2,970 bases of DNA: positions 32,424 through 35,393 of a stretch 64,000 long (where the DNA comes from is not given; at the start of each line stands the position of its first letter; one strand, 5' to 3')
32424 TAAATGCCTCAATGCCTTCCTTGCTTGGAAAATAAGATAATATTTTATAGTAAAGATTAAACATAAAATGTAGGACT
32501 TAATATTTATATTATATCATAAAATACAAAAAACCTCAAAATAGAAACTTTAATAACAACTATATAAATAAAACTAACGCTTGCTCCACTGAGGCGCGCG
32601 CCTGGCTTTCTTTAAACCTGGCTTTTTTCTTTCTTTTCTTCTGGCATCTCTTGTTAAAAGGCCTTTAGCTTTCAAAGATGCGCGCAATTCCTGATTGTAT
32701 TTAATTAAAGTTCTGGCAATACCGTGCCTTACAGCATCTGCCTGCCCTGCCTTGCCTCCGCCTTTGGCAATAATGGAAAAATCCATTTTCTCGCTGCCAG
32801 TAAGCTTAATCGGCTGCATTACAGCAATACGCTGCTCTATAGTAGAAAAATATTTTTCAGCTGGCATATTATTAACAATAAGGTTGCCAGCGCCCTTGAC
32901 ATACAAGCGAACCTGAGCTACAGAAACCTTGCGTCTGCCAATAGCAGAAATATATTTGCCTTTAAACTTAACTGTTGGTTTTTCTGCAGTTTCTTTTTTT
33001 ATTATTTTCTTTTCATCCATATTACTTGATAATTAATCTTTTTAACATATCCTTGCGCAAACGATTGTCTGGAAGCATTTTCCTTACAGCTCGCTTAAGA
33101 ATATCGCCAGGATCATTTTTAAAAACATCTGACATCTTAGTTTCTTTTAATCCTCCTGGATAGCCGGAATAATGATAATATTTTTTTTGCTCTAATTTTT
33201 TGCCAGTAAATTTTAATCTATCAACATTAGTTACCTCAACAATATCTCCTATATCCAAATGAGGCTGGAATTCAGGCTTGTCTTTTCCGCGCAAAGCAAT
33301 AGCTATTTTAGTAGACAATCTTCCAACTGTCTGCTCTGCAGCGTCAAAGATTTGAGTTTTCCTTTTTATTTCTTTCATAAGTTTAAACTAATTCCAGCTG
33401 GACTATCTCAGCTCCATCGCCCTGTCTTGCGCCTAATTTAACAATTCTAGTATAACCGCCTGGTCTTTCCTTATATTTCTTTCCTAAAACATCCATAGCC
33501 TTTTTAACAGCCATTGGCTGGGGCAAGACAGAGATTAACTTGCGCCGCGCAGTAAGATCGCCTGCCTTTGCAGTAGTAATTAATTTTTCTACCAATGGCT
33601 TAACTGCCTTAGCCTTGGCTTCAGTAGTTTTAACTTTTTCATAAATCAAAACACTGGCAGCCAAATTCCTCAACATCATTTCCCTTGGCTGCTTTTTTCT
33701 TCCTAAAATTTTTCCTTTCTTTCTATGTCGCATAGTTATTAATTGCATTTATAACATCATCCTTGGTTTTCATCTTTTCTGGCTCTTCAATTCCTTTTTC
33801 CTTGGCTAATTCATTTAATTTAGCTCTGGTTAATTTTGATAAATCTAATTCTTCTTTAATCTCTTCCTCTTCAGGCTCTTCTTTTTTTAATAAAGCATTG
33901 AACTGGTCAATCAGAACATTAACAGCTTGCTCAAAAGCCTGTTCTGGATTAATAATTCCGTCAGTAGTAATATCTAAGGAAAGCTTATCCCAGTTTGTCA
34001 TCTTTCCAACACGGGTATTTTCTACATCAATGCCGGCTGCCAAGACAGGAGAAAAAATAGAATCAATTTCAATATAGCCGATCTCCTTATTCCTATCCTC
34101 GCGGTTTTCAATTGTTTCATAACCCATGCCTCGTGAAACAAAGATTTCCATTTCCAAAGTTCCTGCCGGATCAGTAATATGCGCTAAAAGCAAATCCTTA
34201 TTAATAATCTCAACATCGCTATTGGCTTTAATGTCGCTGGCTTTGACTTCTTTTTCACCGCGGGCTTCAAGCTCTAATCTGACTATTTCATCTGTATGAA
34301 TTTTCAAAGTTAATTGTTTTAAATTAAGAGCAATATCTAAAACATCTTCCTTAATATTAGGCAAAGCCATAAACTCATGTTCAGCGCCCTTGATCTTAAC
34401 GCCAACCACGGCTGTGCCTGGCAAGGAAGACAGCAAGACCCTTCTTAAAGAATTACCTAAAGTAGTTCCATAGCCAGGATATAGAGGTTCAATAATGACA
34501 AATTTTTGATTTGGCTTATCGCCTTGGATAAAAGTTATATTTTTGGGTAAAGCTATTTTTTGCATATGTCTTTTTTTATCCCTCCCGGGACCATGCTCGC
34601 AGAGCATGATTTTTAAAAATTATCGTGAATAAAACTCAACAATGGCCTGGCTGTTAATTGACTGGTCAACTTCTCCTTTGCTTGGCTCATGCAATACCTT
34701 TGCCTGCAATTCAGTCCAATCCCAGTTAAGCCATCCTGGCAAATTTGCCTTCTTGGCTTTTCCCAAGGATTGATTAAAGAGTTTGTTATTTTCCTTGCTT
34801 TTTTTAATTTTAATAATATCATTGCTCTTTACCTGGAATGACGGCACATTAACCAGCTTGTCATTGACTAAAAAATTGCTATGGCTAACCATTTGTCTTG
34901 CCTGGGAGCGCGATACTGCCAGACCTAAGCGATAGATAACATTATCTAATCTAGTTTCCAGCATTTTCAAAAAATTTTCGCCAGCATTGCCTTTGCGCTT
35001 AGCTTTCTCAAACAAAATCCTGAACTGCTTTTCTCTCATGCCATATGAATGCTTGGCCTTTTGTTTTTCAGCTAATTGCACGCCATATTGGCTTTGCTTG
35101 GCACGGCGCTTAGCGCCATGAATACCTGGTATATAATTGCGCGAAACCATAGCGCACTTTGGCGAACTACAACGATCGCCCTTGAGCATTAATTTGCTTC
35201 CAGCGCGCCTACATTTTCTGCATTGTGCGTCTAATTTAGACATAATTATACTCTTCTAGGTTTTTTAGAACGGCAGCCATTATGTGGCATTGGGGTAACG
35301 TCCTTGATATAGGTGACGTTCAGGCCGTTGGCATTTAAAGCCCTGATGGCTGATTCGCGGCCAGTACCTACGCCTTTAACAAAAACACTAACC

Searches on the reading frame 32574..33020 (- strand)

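Call 34: search_protein_families(library=pfam, max_evalue=0.0001, proteins=[window:32574-33020:-])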
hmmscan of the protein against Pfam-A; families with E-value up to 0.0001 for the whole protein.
window:32574-33020:- (148 aa): 1 family
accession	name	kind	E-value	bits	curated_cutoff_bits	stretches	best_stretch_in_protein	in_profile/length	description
PF00380.25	Ribosomal_S9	-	4.7e-42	143.7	22.5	1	28-148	1-121/121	Ribosomal protein S9/S16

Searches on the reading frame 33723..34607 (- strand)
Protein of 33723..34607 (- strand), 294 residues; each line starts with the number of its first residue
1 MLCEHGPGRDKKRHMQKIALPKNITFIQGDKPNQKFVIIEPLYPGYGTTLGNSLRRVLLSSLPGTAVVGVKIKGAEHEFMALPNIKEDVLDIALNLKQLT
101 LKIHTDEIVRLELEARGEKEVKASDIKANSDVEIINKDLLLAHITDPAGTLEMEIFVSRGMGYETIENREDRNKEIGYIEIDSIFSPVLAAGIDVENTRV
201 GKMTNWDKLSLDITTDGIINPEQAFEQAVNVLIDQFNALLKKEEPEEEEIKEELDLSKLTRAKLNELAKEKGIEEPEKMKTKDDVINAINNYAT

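Call 34: search_protein_families(library=pfam, max_evalue=0.0001, proteins=[window:33723-34607:-])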
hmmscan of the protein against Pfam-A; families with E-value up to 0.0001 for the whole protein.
window:33723-34607:- (294 aa): 2 families
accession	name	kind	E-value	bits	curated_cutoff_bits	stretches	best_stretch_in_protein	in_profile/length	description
PF01000.31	RNA_pol_A_bac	-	8.5e-29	100.6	33.9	1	70-186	1-119/119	RNA polymerase Rpb3/RpoA insert domain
PF01193.29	RNA_pol_L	-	2.4e-19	69.3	24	1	40-236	1-74/74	RNA polymerase Rpb3/Rpb11 dimerisation domain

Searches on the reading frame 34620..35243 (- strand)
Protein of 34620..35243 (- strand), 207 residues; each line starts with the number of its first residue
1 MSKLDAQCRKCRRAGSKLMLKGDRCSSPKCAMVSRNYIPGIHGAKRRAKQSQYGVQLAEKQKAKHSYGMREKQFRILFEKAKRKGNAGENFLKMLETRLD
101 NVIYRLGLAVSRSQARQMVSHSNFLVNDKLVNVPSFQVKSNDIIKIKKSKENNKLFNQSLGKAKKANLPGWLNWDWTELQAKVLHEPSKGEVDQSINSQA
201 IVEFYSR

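Call 34: search_protein_families(library=pfam, max_evalue=0.0001, proteins=[window:34620-35243:-])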
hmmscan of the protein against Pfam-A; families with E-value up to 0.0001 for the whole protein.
window:34620-35243:- (207 aa): 2 families
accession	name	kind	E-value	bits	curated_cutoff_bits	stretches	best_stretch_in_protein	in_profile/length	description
PF00163.24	Ribosomal_S4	-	8.7e-25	87.7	23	1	6-96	5-95/95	Ribosomal protein S4/S9 N-terminal domain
PF01479.30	S4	-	8.4e-17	61.1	22.8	1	98-144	2-48/48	S4 domain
